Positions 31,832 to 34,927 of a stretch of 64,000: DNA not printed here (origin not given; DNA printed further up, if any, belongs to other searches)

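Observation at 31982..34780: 932-aa secreted sorting-domain protein with a candidate clan-CD-like His/Cys peptidase dyad and no recognisable family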

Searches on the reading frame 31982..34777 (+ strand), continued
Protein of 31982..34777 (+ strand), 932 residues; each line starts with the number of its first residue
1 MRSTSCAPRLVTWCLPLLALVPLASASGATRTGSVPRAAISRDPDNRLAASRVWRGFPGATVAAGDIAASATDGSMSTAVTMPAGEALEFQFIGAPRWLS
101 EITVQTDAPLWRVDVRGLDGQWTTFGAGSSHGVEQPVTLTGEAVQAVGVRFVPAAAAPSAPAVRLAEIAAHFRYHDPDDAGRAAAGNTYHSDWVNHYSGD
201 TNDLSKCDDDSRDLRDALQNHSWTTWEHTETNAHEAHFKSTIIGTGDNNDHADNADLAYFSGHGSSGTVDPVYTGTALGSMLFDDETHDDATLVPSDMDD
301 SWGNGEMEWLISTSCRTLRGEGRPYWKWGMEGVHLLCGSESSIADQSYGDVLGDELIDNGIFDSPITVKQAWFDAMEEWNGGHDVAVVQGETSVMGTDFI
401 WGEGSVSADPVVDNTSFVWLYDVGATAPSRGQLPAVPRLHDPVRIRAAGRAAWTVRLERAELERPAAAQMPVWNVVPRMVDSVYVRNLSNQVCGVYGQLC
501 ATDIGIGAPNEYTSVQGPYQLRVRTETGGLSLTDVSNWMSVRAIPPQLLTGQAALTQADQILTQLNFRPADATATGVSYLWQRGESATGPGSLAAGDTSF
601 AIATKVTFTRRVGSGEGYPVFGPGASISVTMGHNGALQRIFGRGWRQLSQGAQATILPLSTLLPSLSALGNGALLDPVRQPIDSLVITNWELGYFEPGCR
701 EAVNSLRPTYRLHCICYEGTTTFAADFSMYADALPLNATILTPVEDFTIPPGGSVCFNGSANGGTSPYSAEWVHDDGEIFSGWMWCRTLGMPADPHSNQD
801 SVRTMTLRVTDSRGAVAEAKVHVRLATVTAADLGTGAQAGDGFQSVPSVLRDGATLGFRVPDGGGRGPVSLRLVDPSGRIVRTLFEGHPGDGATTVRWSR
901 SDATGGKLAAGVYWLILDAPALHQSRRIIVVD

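Call 69: list_cluster_members(proteins=[P0001, P0003, P0004])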
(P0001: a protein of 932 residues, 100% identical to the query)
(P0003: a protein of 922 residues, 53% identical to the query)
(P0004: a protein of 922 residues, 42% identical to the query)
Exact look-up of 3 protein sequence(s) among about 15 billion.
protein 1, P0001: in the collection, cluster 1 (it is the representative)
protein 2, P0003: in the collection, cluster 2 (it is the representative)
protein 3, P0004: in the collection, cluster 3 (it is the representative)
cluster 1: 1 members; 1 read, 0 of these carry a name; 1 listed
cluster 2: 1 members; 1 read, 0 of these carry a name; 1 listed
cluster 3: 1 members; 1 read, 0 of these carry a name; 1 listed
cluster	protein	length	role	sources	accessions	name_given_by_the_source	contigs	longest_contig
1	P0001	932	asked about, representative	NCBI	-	-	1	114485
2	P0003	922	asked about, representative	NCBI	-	-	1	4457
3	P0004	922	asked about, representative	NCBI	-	-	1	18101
